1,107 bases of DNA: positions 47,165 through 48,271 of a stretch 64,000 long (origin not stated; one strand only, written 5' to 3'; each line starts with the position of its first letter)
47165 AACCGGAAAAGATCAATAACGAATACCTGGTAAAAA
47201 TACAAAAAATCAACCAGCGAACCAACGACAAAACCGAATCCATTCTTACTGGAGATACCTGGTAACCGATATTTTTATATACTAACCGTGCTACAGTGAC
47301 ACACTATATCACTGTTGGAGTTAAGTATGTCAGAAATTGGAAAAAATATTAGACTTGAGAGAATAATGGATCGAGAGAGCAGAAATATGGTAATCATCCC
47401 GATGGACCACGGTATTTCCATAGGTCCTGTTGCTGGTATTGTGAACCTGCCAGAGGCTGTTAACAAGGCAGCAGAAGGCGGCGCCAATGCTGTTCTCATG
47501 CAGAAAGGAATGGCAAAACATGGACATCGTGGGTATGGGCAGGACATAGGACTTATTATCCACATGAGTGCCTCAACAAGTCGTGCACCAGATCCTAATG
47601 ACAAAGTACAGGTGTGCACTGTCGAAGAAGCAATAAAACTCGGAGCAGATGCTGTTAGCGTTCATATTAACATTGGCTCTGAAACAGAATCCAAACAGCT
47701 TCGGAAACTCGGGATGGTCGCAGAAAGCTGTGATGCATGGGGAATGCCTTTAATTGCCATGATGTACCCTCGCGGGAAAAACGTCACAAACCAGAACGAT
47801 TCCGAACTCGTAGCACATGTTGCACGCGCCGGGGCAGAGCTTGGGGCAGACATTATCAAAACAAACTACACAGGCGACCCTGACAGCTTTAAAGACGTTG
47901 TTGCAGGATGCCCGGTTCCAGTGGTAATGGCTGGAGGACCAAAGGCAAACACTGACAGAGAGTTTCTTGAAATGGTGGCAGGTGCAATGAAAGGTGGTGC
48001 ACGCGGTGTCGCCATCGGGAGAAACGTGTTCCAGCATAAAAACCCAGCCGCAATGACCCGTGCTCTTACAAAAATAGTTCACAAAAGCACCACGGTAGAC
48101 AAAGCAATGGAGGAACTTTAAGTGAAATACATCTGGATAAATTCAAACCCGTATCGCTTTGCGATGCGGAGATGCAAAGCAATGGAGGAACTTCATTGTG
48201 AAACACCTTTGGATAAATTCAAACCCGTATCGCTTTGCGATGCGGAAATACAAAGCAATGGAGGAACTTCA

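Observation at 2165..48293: Recurring phenomenon: hairpin-bearing insertions that land on gene junctions and are flanked by long, variable (23-95 bp) direct duplications preserving both genes' signals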

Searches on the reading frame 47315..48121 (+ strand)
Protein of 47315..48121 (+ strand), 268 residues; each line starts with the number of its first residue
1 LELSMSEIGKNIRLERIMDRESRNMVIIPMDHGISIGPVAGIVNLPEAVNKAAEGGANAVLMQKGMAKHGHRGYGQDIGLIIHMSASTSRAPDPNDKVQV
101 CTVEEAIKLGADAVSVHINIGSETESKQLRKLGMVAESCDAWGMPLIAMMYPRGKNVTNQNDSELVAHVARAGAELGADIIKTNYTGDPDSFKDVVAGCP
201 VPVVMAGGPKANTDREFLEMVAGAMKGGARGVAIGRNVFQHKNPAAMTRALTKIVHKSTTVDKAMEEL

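Call 16: search_protein_families(library=pfam, proteins=[window:47315-48121:+])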
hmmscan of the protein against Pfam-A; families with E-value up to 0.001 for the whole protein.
window:47315-48121:+ (268 aa): 1 family
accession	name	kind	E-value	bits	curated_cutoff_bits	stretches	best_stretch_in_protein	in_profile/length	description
PF01791.15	DeoC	-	2.2e-74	250.4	23.8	1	26-241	2-229/229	DeoC/LacD family aldolase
